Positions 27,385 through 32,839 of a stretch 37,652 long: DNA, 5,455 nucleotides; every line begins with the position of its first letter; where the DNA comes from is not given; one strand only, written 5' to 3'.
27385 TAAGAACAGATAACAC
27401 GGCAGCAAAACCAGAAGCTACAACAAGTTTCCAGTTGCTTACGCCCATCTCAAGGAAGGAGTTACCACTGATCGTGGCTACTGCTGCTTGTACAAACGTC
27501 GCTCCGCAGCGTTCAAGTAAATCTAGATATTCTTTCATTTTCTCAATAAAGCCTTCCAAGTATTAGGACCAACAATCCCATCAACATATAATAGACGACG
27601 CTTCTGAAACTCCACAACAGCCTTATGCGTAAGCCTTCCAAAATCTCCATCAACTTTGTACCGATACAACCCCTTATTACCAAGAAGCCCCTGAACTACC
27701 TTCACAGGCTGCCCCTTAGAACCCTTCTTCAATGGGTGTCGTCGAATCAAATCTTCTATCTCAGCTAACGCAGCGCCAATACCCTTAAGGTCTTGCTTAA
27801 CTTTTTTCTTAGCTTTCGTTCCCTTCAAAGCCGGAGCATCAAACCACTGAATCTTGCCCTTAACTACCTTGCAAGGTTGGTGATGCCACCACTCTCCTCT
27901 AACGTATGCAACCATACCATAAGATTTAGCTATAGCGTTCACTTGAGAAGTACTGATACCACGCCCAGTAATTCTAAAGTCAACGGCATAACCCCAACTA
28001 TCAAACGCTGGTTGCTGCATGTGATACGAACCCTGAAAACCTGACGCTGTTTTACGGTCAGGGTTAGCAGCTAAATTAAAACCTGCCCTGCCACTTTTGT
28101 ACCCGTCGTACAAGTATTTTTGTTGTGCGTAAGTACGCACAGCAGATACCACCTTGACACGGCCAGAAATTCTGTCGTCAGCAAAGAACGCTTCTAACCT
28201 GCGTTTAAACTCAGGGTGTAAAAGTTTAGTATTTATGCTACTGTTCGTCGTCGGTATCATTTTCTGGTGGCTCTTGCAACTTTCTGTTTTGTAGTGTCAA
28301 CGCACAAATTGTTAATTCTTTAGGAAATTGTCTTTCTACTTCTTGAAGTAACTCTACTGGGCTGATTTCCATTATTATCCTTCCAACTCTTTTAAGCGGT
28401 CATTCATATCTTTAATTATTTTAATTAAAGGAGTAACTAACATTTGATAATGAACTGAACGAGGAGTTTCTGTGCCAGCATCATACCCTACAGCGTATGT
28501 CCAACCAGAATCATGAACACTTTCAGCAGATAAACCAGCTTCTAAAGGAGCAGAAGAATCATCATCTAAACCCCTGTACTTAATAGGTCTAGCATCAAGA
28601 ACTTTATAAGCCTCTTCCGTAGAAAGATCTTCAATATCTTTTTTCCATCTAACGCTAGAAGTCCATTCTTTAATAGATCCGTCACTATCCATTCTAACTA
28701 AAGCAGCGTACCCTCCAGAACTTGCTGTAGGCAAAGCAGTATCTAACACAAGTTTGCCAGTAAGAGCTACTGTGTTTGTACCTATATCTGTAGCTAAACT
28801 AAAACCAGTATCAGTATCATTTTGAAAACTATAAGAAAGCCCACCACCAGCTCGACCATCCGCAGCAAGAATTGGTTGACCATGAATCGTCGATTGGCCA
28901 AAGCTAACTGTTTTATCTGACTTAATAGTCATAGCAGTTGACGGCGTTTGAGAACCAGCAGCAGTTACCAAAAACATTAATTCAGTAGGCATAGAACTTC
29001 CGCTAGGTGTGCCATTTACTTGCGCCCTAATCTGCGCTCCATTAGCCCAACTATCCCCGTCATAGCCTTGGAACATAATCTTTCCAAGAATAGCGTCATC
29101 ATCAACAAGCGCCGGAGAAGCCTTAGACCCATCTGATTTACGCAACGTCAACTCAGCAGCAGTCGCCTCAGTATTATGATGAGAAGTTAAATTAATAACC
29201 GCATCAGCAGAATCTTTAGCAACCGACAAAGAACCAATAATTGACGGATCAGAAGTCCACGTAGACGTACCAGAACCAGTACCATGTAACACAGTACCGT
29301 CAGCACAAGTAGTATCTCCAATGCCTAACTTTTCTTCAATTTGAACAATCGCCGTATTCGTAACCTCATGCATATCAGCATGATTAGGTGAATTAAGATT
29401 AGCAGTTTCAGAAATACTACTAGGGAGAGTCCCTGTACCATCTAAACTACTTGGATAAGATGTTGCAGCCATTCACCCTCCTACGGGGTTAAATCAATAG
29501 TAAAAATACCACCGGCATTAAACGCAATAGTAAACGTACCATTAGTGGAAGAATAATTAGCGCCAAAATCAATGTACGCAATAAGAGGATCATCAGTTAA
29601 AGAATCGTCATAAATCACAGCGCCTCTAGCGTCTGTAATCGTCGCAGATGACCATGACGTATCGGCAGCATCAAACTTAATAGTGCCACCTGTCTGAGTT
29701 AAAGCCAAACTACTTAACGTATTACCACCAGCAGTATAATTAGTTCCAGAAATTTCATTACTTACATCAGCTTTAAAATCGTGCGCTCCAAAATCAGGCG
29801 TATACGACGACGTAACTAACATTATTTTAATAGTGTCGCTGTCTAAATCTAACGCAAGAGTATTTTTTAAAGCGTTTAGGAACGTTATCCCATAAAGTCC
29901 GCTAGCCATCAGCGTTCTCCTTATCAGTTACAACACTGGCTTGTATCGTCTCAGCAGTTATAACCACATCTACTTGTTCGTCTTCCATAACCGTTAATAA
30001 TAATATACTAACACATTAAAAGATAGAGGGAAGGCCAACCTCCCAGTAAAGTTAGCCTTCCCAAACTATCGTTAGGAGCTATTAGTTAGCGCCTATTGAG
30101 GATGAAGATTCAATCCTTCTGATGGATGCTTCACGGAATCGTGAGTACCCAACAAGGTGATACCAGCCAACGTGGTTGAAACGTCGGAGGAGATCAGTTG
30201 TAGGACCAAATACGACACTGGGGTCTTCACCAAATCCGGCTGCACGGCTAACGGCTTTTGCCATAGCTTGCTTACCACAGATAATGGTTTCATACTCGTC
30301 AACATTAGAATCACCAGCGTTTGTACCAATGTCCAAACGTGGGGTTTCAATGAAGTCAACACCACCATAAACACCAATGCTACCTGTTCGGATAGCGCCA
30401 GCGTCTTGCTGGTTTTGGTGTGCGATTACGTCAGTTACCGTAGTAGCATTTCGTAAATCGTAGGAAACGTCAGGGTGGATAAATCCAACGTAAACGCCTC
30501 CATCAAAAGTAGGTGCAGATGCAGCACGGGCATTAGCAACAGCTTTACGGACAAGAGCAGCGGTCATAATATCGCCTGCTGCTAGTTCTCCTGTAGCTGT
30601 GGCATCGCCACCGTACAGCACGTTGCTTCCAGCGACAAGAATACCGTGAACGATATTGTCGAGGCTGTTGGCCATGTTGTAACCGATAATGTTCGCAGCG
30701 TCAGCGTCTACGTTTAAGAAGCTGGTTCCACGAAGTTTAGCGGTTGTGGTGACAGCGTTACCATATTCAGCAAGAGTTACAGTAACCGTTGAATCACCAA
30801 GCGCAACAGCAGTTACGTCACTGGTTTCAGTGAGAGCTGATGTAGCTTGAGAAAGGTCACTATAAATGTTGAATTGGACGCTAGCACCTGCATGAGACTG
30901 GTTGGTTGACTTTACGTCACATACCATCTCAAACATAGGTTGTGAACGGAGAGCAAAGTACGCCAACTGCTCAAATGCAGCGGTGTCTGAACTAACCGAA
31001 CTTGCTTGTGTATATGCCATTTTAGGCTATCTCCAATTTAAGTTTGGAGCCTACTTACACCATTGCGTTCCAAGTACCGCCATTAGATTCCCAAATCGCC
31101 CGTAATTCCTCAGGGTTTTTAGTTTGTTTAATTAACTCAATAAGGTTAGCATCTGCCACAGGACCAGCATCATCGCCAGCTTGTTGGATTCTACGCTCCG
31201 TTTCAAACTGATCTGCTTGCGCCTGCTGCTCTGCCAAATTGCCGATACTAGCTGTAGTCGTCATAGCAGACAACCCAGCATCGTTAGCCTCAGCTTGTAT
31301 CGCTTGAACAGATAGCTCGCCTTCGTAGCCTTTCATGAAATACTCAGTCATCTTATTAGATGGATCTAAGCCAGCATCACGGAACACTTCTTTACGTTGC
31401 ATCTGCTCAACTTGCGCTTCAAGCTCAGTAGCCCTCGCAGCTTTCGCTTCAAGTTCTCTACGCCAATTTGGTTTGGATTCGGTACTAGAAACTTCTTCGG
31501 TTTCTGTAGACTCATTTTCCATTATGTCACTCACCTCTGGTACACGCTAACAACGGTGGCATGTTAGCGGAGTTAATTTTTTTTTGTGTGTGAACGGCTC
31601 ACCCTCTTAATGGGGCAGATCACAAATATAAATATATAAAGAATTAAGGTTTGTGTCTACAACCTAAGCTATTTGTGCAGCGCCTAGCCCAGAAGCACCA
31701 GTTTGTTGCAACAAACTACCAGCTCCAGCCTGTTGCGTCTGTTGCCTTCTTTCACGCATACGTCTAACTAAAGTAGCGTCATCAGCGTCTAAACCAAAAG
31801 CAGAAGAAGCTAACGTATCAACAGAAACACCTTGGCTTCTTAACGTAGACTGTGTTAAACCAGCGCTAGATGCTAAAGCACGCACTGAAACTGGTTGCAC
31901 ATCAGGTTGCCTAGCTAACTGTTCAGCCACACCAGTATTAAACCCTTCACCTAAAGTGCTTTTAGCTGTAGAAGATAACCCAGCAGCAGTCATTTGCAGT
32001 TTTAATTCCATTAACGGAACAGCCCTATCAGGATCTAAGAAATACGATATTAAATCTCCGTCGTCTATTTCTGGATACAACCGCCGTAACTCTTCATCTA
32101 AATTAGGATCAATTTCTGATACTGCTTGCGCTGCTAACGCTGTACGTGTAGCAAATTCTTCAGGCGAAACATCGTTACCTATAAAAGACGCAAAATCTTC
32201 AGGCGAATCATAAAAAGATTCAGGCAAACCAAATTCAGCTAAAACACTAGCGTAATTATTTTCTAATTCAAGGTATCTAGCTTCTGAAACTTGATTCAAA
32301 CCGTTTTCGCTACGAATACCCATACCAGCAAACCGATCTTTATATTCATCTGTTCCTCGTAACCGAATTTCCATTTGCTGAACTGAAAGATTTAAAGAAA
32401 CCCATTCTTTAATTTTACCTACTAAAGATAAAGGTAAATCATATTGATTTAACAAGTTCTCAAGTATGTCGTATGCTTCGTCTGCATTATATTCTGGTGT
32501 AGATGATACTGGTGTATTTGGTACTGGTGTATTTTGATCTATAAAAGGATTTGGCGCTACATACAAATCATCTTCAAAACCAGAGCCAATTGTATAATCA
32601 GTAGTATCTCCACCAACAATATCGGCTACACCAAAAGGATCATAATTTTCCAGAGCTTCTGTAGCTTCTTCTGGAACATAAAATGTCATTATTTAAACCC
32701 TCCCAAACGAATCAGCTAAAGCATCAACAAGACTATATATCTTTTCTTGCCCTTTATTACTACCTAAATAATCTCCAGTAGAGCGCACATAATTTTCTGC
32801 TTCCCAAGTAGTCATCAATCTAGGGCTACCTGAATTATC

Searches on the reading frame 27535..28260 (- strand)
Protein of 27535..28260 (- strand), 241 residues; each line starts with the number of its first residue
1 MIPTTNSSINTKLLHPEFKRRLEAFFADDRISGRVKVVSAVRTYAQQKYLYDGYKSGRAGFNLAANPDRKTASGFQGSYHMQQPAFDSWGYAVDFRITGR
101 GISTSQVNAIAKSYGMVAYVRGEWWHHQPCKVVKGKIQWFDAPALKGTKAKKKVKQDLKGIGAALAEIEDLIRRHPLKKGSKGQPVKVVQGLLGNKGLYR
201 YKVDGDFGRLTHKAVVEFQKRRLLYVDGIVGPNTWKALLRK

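Call 19: search_protein_families(library=phrogs, proteins=[window:27535-28260:-], max_evalue=0.001)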
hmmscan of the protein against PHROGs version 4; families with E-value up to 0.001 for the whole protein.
window:27535-28260:- (241 aa): 9 families
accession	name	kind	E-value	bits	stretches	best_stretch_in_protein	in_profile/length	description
phrog_2649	-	lysis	1.1e-23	85.4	1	13-240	12-237/261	endolysin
phrog_1493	-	lysis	4.8e-14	53.3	1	159-240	241-307/394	endolysin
phrog_1224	-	head and packaging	3.3e-10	40.8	1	176-239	3-65/438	endolysin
phrog_1512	-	lysis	4.8e-08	34.4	1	150-238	146-242/314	endolysin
phrog_17214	-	lysis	3.7e-07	31.1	1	176-240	244-314/322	endolysin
phrog_880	-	lysis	5.4e-07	30.3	1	178-238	368-431/435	endolysin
phrog_16428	-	lysis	6.1e-07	29.5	1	200-238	480-518/520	endolysin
phrog_23582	-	unknown function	1.4e-06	28.6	1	32-70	32-71/565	-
phrog_6707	-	lysis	1.1e-05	25.5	1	201-238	205-242/311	endolysin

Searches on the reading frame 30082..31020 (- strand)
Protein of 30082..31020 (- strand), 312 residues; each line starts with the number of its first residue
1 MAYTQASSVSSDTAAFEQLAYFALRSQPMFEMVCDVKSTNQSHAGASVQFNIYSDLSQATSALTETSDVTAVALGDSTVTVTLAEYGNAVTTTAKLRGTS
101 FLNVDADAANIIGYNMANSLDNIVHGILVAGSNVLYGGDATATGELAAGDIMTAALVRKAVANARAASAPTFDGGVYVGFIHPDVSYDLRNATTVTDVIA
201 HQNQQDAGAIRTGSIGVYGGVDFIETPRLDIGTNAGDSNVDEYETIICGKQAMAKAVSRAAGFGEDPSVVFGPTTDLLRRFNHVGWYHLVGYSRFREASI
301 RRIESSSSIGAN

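Call 18: search_protein_families(library=phrogs, proteins=[window:30082-31020:-], max_evalue=0.001)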
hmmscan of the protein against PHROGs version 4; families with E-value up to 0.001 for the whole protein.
window:30082-31020:- (312 aa): 4 families
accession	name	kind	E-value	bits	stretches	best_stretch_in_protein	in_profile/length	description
phrog_1357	-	head and packaging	4.1e-66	224.3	1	10-311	31-350/356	major head protein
phrog_544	-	head and packaging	2.6e-09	37.9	1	32-233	33-220/282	major head protein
phrog_334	-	head and packaging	5.8e-09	36.5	1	134-261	171-327/381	major head protein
phrog_3437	-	head and packaging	7.8e-05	23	1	45-254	42-247/294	major head protein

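Call 45: search_dna_similar(query=window:30082-31020:-, collection=phages, mode=protein, max_rows=15)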
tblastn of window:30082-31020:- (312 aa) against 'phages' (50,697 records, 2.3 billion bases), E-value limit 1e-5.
Records with a match: 91; places in all: 91; records where one place covers at least 80% of the query: 79.
Best place of each record, by identity: <60% 91.
By first word of the organism name: Streptomyces 34; Vibrio 28; Bacillus 15; Bacteriophage 10; Caudovirales 2; Bacteroides 1; Caudoviricetes 1.
By host as written in the record: - 34; Streptomyces griseus ATCC 10137 10; Streptomyces scabiei RL-34 7; Streptomyces lividans JI 1326 6; Bacillus megaterium 6; Vibrio crassostreae 6; Bacillus megaterium Km 5; Streptomyces viridochromogenes DSM40736 4; and 9 more.
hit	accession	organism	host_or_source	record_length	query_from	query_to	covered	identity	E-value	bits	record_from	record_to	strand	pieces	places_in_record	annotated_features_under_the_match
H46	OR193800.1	Streptomyces phage Kumquat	Streptomyces lividans JI 1326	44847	16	312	95%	40.6%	9e-45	168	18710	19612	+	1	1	36: major capsid protein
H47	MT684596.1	Streptomyces phage Zeigle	Streptomyces viridochromogenes DSM40736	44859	16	312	95%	40.6%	9e-45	168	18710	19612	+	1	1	36: major capsid protein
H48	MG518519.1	Streptomyces phage Manuel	Streptomyces lividans JI 1326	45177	16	292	89%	39.3%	2e-46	173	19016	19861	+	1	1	major capsid protein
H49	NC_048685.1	Streptomyces phage Manuel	Streptomyces lividans JI 1326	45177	16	292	89%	39.3%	2e-46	173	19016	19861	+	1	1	major head protein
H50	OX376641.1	Caudovirales sp. ct2KA10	-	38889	15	292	85%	41.0%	1e-30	184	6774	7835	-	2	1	record has no annotation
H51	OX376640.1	Caudovirales sp. ct2KA10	-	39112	15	292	85%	41.0%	2e-30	184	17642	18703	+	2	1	record has no annotation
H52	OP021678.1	Streptomyces phage RosePharie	Streptomyces lividans JI 1326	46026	16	292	89%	39.2%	9e-46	171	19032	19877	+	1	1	36: major capsid protein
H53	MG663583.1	Streptomyces phage Percastrophe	Streptomyces griseus ATCC 10137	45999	16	292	89%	39.2%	4e-44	166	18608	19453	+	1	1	major capsid protein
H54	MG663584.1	Streptomyces phage Romero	Streptomyces griseus ATCC 10137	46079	16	292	89%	39.2%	4e-44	166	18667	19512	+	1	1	major capsid protein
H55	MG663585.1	Streptomyces phage ToriToki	Streptomyces griseus ATCC 10137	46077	16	292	89%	39.2%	4e-44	166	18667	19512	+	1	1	major capsid protein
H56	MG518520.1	Streptomyces phage Immanuel3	Streptomyces griseus ATCC 10137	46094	16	292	89%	39.2%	4e-44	166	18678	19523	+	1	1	major capsid protein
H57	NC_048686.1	Streptomyces phage Immanuel3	Streptomyces griseus ATCC 10137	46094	16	292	89%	39.2%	4e-44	166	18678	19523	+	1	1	major head protein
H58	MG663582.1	Streptomyces phage HaugeAnator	Streptomyces griseus ATCC 10137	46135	16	292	89%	39.2%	4e-44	166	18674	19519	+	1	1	major capsid protein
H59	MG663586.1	Streptomyces phage ZooBear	Streptomyces griseus ATCC 10137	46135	16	292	89%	39.2%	4e-44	166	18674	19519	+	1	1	major capsid protein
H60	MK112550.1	Streptomyces phage Olicious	Streptomyces griseus ATCC 10137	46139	16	292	89%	39.2%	4e-44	166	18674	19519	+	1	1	37: major capsid protein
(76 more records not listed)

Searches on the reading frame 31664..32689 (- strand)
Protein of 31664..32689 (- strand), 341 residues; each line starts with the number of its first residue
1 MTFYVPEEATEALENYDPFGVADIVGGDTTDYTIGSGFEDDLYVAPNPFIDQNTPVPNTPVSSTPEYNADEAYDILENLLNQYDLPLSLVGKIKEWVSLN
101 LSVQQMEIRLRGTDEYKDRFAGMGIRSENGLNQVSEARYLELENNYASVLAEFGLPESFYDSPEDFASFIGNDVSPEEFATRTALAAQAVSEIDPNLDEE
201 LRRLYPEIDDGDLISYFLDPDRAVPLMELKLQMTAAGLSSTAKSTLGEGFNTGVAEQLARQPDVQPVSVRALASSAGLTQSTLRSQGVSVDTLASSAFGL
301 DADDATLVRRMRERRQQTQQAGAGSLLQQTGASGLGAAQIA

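Call 18: search_protein_families(library=phrogs, proteins=[window:31664-32689:-], max_evalue=0.001)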
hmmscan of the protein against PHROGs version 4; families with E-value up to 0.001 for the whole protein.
window:31664-32689:- (341 aa): 1 family
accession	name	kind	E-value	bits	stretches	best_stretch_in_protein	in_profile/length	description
phrog_8424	-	unknown function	2.9e-55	189.4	1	60-261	113-310/392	-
